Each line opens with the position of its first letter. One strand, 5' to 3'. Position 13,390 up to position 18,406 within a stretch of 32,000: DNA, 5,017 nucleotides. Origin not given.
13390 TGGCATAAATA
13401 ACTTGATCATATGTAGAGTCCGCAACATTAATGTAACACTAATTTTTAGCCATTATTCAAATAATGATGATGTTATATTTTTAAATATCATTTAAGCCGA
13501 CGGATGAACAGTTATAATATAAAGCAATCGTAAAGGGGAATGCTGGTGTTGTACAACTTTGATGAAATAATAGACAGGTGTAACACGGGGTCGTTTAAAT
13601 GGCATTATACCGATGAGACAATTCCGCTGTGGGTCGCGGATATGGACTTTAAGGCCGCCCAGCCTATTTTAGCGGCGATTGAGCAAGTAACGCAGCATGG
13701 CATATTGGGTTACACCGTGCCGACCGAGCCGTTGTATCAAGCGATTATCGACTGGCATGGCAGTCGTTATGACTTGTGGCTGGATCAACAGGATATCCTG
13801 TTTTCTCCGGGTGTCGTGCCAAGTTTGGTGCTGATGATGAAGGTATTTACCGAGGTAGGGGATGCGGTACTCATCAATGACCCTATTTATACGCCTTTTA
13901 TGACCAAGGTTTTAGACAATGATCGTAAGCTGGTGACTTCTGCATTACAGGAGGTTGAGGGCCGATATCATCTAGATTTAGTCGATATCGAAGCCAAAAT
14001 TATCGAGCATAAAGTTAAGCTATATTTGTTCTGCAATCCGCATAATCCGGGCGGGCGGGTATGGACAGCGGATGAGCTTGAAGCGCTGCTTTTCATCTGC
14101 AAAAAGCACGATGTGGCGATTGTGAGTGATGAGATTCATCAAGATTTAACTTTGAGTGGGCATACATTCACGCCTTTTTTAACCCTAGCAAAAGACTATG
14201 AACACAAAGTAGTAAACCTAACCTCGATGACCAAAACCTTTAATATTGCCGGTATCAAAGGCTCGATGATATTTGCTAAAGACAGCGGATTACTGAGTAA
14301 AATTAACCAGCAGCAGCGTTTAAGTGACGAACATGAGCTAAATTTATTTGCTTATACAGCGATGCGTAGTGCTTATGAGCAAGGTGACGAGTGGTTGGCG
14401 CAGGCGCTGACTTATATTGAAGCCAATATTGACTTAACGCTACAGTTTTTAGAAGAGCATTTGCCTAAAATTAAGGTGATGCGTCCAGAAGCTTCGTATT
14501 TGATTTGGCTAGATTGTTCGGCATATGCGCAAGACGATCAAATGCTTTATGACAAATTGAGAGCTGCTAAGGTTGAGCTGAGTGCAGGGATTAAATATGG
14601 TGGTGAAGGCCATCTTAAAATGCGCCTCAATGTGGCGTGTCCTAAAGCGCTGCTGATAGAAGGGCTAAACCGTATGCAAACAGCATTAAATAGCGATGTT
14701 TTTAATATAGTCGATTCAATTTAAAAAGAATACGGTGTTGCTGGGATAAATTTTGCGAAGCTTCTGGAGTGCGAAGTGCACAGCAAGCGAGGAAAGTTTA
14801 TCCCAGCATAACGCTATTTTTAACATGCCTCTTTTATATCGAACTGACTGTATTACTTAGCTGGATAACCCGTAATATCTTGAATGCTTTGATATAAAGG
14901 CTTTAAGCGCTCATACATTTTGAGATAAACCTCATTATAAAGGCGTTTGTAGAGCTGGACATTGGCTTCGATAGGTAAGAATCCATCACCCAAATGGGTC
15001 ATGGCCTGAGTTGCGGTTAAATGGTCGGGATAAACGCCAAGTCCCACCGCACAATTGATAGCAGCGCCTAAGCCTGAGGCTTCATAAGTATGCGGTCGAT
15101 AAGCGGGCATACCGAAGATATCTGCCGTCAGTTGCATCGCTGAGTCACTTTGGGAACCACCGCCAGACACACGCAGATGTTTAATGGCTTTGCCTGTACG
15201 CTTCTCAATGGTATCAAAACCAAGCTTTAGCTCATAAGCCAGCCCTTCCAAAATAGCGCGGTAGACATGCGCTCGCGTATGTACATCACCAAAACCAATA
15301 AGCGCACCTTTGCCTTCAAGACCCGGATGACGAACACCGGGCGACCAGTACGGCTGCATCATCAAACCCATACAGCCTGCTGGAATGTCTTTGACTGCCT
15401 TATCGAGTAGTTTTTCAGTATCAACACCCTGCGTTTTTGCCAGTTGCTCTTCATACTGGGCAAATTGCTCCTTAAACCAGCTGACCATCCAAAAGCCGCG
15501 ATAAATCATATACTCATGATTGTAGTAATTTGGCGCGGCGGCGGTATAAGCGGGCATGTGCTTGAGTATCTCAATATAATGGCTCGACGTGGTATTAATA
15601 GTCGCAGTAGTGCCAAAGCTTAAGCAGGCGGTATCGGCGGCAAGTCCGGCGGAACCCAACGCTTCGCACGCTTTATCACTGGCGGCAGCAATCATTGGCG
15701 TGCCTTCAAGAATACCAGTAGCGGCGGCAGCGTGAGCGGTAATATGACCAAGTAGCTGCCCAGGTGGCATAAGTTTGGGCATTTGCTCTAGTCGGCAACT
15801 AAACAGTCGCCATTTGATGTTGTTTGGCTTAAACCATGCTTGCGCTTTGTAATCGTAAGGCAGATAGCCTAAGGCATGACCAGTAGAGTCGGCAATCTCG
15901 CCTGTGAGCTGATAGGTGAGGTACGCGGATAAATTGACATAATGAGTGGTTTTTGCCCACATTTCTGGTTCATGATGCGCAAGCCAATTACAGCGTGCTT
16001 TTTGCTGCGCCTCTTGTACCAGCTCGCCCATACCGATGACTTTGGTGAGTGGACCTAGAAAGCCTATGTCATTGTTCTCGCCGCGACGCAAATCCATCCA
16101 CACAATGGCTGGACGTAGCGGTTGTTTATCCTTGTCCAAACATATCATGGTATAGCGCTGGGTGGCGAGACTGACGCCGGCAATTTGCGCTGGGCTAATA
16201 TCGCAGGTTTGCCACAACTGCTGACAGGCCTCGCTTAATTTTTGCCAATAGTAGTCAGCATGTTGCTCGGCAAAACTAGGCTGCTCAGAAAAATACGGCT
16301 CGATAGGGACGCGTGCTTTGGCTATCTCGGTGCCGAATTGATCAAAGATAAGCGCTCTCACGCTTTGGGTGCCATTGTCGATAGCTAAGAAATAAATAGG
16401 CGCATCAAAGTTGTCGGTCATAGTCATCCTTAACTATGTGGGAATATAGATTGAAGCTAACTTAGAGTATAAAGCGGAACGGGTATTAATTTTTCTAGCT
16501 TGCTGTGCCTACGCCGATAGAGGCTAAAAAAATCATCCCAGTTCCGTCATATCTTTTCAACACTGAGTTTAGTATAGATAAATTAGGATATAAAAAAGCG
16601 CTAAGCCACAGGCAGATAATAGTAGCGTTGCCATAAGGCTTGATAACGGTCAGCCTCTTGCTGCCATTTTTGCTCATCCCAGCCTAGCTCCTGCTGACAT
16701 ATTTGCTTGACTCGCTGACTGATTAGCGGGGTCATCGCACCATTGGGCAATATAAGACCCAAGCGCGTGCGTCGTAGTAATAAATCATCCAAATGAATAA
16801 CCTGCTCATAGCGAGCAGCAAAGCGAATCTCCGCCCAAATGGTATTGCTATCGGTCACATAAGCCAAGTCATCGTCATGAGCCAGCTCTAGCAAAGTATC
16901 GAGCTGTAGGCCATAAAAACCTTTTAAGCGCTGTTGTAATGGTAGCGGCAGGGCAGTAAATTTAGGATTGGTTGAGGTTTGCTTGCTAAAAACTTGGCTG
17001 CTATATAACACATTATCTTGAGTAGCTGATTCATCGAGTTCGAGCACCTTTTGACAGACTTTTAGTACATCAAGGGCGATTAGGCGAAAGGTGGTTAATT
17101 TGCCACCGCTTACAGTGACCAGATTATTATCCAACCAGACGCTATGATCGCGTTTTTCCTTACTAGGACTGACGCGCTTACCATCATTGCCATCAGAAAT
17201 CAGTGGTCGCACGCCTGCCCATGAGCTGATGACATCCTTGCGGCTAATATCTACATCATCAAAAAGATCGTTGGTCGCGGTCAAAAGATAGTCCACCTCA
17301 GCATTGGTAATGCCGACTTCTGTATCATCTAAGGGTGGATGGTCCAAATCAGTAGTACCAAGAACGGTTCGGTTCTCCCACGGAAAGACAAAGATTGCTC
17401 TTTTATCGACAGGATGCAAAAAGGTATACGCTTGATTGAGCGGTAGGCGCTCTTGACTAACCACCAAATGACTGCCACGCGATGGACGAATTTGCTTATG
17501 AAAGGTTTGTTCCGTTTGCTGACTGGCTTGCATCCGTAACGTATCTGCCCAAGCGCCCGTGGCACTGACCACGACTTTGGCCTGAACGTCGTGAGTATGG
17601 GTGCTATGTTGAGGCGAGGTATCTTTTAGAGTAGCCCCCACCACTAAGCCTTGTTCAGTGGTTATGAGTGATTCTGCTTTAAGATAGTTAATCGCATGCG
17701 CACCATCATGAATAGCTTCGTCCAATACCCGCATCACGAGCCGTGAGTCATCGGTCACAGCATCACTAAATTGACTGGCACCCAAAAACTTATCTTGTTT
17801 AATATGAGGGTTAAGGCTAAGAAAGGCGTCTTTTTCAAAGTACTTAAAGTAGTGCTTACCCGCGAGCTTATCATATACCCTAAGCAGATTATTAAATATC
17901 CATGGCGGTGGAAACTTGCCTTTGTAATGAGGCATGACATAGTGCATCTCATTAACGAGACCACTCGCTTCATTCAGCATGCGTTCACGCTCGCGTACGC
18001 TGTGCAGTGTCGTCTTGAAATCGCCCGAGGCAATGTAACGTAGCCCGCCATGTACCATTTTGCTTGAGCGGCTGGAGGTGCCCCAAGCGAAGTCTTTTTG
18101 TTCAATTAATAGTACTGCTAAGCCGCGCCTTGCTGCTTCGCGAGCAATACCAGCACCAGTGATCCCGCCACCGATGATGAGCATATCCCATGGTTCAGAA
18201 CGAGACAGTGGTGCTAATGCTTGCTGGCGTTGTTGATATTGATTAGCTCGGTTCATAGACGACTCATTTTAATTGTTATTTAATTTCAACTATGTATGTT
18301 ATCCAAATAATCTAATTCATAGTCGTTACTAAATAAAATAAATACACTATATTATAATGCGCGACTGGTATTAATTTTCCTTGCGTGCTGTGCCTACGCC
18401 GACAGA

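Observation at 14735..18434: Family of ~75-80 bp hairpin elements with copy-specific but internally complementary outer stems, punctuating every junction of one operon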

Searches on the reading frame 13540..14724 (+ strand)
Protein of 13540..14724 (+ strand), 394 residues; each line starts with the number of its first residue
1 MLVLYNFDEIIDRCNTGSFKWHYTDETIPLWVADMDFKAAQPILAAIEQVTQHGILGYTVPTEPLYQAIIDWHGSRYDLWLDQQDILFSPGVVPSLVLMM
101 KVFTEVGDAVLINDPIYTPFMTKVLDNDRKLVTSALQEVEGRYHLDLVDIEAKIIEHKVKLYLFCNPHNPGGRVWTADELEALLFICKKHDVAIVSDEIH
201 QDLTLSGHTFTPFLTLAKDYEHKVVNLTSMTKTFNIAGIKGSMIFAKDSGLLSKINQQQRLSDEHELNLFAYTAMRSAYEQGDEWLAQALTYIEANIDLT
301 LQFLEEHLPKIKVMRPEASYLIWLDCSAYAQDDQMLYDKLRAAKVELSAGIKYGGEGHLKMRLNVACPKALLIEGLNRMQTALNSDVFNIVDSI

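Call 8: search_protein_families(library=pfam, proteins=[window:13540-14724:+])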
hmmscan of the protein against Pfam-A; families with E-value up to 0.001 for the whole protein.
window:13540-14724:+ (394 aa): 1 family
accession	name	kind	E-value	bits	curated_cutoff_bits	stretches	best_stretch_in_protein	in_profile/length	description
PF00155.27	Aminotran_1_2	-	2.9e-35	122.6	19.7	1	48-366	28-348/361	Aminotransferase class I and II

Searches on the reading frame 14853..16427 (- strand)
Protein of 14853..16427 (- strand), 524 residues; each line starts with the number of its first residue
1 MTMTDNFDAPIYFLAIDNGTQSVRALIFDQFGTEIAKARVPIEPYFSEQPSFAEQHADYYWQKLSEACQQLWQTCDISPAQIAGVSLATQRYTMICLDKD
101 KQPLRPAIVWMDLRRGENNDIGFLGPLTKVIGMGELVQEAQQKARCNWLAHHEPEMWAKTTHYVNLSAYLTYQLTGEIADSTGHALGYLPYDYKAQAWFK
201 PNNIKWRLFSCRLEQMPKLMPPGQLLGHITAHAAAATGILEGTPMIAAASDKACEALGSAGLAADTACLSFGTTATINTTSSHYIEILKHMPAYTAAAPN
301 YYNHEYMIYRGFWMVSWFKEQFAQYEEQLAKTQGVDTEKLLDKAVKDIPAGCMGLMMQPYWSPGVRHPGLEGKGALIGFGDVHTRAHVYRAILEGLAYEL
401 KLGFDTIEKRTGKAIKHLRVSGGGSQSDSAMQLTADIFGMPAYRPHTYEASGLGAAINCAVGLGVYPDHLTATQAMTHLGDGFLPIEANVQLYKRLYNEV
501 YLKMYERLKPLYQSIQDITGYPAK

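Call 8: search_protein_families(library=pfam, proteins=[window:14853-16427:-])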
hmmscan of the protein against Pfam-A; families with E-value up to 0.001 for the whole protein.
window:14853-16427:- (524 aa): 2 families
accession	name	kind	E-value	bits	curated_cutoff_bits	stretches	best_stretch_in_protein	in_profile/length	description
PF00370.27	FGGY_N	-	3.2e-40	138.7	28.8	1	12-258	1-245/245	FGGY family of carbohydrate kinases, N-terminal domain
PF02782.22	FGGY_C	-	3.2e-28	99.3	27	1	268-462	2-197/198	FGGY family of carbohydrate kinases, C-terminal domain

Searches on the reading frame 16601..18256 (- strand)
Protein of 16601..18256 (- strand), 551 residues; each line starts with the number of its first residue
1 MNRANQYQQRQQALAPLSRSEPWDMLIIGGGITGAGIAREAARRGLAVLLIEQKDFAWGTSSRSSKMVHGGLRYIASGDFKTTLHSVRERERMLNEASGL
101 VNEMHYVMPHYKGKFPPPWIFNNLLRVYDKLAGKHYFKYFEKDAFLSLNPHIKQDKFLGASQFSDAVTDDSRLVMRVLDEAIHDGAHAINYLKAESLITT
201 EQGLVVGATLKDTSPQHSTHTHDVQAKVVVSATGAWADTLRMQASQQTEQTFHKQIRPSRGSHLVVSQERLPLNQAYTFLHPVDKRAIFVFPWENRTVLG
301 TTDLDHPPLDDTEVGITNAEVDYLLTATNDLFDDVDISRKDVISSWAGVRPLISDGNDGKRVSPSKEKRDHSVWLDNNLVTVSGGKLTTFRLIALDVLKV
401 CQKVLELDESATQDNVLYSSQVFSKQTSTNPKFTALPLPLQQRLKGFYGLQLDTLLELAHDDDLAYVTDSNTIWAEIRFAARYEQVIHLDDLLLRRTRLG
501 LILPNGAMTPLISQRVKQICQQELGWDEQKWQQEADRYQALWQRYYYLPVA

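Call 8: search_protein_families(library=pfam, proteins=[window:16601-18256:-])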
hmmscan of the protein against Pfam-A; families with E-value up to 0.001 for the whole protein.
window:16601-18256:- (551 aa): 7 families
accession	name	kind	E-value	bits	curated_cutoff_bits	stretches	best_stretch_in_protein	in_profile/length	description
PF01266.30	DAO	-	9.2e-51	173.9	27.9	1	24-359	1-317/353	FAD dependent oxidoreductase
PF16901.10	DAO_C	-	1.7e-13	51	31.4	1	436-530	28-125/126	C-terminal domain of alpha-glycerophosphate oxidase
PF00890.30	FAD_binding_2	-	5.6e-07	29.5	20.4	0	24-65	1-42/414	FAD binding domain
PF07992.20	Pyr_redox_2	-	1.3e-05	25.2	26.1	0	24-67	2-46/291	Pyridine nucleotide-disulphide oxidoreductase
PF13450.12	NAD_binding_8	-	3.1e-05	24.6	21.9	1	27-59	1-33/68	NAD(P)-binding Rossmann-like domain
PF01946.23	Thi4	-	3.3e-05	23.7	26.2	0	165-261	95-194/235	Thi4 family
PF12831.13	FAD_oxidored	-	4.4e-05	23.4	27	1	24-89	1-70/416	FAD dependent oxidoreductase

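Call 43: find_related_loci(query=window:16601-18256:-, collection=metagenome_contigs, flank=3500)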
Query window:16601-18256:- (551 aa) in metagenome_contigs; peptide patterns used: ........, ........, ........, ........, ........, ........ (x = any residue, [..] = any of these).
141 stretches matched a pattern; 97 encode a relative of the query (tblastn E <= 1e-3); the best 80 are kept; 80 distinct loci.
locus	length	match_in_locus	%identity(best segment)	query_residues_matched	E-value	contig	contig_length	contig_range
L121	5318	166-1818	99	1-551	0e+0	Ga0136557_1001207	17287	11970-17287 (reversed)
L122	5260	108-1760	99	1-551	0e+0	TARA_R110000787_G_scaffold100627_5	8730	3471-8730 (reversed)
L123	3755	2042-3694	99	1-551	0e+0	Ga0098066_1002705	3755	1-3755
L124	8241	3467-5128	92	1-551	0e+0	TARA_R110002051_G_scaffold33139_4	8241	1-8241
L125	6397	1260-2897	84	6-551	0e+0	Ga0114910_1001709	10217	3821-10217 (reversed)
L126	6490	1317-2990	88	1-551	0e+0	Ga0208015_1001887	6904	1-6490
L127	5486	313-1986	87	1-551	0e+0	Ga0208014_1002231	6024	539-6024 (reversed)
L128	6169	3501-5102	89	14-543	0e+0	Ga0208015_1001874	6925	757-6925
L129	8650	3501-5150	85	2-551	0e+0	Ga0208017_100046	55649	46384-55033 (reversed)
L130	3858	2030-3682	85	5-551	0e+0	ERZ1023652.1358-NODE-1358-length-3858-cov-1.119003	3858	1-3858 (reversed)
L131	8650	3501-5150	85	2-551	0e+0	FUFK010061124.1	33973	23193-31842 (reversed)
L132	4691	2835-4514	84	6-551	0e+0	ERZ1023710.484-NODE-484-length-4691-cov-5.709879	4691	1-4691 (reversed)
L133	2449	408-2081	84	6-551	0e+0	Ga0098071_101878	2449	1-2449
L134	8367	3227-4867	84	5-551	0e+0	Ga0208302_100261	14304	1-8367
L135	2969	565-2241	83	1-551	0e+0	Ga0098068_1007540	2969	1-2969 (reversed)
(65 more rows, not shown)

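Call 66: find_encoding_contigs(protein=window:16601-18256:-, flank=3000, max_places=4)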
Protein window:16601-18256:- (551 aa): 6 contigs read that carry it; 2 places shown.
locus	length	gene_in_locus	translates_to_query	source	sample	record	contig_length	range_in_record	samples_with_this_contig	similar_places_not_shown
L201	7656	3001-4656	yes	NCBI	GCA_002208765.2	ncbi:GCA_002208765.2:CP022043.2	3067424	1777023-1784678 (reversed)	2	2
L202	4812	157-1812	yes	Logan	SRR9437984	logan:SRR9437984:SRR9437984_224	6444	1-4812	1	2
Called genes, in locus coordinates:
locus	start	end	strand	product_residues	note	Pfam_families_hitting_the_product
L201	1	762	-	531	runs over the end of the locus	PF00117:GATase, PF07722:Peptidase_C26 (weak), PF02540:NAD_synthase, PF00958:GMP_synt_C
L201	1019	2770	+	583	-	PF01565:FAD_binding_4, PF02913:FAD-oxidase_C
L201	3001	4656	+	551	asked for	PF07992:Pyr_redox_2 (faint), PF00890:FAD_binding_2 (faint), PF01266:DAO, PF16901:DAO_C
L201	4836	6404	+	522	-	PF00370:FGGY_N, PF02782:FGGY_C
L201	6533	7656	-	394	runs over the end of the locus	PF00155:Aminotran_1_2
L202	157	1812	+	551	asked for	PF07992:Pyr_redox_2 (faint), PF00890:FAD_binding_2 (faint), PF01266:DAO, PF16901:DAO_C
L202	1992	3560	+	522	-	PF00370:FGGY_N, PF02782:FGGY_C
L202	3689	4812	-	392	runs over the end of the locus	PF00155:Aminotran_1_2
